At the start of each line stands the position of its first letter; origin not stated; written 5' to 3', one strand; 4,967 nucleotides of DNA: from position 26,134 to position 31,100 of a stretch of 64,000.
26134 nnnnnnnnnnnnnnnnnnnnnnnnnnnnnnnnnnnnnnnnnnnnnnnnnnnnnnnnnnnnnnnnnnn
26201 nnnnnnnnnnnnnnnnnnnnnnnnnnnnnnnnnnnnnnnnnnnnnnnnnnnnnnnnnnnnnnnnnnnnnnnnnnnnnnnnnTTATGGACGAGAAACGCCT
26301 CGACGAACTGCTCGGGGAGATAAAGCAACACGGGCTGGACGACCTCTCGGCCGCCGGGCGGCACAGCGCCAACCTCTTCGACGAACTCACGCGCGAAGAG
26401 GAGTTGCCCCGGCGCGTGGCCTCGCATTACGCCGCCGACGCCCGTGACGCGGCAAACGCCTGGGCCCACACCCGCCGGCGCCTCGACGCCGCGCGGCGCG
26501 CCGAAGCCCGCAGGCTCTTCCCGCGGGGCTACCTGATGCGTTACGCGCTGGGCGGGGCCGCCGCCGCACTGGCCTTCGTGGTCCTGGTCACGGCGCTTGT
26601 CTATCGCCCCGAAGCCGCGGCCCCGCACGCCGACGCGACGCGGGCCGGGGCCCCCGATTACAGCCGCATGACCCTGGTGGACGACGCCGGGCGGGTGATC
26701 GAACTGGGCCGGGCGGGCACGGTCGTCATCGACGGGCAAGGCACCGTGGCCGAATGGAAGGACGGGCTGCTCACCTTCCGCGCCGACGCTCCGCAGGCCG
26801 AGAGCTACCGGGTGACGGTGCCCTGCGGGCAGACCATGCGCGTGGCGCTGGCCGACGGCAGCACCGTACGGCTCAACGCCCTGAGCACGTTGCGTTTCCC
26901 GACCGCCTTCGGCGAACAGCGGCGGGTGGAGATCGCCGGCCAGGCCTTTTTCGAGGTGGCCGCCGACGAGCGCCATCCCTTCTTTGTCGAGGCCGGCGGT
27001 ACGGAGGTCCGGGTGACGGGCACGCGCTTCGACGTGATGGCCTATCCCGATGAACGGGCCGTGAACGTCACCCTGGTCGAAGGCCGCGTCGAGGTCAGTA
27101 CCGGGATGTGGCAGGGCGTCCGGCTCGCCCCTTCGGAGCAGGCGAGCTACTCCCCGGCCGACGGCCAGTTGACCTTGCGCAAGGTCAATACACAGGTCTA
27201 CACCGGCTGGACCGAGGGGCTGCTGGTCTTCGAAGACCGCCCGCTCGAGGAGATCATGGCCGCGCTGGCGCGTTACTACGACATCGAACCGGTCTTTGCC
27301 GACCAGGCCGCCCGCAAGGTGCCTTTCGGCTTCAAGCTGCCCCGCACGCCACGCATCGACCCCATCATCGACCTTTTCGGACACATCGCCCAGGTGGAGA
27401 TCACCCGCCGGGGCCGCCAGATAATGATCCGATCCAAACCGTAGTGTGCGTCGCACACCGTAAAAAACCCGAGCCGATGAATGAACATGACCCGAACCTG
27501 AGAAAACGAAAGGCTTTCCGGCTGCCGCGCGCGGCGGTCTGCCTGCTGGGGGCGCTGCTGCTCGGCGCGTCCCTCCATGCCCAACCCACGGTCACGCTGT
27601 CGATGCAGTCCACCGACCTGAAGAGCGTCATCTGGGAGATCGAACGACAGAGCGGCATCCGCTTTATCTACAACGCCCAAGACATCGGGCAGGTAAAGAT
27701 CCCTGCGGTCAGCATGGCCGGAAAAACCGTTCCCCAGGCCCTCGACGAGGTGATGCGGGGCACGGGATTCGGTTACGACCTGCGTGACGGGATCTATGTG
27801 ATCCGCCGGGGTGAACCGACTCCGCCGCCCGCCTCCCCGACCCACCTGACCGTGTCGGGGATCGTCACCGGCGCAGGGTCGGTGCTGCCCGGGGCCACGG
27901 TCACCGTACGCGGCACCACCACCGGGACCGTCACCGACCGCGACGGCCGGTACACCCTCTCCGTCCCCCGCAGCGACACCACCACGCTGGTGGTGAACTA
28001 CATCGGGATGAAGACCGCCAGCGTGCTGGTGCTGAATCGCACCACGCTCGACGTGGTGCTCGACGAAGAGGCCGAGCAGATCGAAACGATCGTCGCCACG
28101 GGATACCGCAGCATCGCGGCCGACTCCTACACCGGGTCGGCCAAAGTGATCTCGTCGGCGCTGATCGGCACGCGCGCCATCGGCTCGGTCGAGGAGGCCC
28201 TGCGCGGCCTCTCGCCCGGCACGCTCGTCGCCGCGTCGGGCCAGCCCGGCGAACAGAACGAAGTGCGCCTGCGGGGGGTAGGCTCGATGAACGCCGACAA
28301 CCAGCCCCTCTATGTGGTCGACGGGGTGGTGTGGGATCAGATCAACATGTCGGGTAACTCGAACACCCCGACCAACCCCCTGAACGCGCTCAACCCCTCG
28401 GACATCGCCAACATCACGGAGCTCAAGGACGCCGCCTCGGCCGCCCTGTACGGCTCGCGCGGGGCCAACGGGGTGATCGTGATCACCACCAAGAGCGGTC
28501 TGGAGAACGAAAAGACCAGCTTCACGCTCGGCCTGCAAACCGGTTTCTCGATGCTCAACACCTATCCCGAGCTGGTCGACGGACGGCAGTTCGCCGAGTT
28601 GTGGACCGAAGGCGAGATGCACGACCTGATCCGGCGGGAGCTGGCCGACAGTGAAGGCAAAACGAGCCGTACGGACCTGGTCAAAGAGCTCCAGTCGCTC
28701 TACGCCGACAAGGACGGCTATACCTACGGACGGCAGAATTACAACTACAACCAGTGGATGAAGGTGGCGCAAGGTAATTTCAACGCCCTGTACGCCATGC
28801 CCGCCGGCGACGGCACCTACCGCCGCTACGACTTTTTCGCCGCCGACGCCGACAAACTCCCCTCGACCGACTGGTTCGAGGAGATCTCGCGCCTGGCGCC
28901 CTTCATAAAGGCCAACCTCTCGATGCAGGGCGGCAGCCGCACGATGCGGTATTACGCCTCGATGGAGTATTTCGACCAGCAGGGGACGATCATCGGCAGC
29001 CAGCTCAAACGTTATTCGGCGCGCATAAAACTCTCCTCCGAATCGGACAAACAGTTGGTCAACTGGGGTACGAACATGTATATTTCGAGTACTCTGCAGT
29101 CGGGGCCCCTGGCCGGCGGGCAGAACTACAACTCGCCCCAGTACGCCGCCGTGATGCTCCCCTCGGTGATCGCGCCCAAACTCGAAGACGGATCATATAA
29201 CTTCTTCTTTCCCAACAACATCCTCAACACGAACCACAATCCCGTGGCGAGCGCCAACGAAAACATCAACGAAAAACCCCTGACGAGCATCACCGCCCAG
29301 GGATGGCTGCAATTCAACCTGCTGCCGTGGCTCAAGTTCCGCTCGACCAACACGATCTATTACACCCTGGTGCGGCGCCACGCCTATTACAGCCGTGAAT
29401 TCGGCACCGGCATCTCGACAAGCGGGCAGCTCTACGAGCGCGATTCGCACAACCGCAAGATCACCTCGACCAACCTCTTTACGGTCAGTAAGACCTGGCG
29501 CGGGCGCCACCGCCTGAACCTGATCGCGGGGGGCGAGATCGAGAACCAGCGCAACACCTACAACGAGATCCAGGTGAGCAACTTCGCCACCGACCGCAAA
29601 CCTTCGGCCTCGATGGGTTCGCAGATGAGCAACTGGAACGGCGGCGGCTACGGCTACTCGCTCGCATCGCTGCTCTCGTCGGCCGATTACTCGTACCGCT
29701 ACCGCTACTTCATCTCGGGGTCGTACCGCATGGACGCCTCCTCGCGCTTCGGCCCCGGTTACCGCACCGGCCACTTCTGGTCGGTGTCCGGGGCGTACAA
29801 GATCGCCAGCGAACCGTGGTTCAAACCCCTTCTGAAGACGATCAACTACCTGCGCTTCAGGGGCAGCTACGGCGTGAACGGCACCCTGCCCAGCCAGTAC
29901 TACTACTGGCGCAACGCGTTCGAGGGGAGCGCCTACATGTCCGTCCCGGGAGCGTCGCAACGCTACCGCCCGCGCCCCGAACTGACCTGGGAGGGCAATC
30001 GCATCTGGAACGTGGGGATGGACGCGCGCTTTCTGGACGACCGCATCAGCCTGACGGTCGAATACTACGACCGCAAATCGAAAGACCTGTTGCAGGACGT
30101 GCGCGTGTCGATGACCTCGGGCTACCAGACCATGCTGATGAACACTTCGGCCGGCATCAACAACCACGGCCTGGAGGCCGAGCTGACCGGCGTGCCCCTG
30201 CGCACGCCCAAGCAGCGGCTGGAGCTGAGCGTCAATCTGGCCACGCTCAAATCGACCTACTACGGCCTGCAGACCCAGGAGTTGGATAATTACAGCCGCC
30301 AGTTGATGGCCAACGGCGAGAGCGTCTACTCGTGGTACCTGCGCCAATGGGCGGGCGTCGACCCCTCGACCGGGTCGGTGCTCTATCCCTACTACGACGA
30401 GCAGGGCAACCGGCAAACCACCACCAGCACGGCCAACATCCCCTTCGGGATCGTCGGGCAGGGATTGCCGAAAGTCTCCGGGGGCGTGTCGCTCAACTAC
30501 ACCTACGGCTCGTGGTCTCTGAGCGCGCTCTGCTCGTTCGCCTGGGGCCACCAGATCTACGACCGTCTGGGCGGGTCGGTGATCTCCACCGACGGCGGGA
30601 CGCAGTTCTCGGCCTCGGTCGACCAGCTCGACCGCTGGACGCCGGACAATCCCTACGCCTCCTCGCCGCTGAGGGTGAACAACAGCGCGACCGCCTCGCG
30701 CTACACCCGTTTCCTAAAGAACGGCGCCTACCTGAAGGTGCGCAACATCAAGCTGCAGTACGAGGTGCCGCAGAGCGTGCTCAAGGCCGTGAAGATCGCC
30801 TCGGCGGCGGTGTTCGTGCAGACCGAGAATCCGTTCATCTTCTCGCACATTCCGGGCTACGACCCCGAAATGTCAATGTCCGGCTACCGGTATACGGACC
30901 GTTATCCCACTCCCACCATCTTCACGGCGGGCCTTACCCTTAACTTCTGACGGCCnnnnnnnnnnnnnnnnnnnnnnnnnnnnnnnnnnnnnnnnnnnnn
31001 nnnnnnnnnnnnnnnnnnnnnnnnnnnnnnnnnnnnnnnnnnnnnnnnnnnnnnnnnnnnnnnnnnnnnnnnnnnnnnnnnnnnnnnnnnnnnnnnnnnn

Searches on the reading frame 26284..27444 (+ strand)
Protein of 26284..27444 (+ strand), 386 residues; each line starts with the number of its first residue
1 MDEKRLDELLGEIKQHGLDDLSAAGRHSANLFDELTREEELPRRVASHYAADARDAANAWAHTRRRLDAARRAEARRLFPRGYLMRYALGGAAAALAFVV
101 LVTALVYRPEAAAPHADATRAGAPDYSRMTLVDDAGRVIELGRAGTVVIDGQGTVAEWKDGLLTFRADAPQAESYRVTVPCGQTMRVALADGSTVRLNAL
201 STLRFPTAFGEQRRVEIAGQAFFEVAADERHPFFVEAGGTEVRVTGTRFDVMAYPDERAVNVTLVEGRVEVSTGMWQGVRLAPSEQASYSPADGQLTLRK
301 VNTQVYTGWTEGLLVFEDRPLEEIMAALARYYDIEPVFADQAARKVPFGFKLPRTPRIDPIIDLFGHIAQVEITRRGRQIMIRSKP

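Call 11: search_protein_families(library=pfam, proteins=[window:26284-27444:+], max_evalue=0.001)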
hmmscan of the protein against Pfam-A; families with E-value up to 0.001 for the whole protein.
window:26284-27444:+ (386 aa): 2 families
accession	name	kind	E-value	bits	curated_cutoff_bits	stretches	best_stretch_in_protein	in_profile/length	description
PF04773.18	FecR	-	1.5e-15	57.9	24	1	178-270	4-97/97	FecR protein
PF16344.10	FecR_C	-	1.5e-11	44.6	24.4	1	314-382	2-70/70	FecR, C-terminal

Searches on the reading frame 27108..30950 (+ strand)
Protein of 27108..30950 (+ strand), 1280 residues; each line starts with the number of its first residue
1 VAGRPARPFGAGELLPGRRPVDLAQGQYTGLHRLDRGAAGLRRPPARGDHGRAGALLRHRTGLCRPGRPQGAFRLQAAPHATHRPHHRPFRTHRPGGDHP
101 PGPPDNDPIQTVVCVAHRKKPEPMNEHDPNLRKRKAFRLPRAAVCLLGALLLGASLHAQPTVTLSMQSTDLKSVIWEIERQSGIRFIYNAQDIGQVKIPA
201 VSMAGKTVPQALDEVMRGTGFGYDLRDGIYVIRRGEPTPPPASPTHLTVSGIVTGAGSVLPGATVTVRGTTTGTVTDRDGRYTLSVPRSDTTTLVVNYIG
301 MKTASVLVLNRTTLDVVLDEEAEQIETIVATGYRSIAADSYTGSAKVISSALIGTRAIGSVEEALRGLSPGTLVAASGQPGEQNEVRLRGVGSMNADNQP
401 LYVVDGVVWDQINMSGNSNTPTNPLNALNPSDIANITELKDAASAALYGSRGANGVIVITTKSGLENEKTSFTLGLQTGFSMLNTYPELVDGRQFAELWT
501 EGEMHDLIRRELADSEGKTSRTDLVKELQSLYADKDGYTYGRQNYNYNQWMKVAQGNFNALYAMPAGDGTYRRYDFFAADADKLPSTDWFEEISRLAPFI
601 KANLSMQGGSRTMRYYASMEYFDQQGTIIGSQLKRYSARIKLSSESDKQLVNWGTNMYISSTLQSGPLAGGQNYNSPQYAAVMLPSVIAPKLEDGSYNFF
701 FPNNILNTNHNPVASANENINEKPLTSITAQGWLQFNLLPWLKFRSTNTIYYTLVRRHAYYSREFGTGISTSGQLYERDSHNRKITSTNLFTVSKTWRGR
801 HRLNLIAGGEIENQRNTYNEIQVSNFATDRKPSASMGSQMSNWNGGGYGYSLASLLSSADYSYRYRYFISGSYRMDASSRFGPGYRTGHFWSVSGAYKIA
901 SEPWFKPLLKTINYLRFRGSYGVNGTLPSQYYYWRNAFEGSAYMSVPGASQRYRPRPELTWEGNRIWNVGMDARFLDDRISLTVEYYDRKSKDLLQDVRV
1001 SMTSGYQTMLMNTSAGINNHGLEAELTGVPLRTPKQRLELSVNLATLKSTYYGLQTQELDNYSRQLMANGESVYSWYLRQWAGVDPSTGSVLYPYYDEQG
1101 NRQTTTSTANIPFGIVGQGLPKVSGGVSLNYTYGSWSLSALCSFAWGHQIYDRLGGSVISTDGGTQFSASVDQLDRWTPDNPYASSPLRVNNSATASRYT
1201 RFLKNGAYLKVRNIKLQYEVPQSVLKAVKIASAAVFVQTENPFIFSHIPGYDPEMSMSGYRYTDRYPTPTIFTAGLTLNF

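Call 11: search_protein_families(library=pfam, proteins=[window:27108-30950:+], max_evalue=0.001)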
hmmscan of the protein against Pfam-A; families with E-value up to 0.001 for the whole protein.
window:27108-30950:+ (1280 aa): 4 families
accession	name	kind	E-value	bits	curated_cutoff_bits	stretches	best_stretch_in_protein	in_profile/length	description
PF07715.20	Plug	-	5e-16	59.6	23.9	1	340-456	4-107/107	TonB-dependent Receptor Plug Domain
PF13715.12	CarbopepD_reg_2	-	5e-15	55.7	32.2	1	249-329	1-87/88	CarboxypepD_reg-like domain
PF13620.12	CarboxypepD_reg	-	4.8e-10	40.1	32.3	1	248-316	1-79/82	Carboxypeptidase regulatory-like domain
PF07660.19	STN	-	5.8e-08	32.8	28.4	1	185-234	2-51/52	Secretin and TonB N terminus short domain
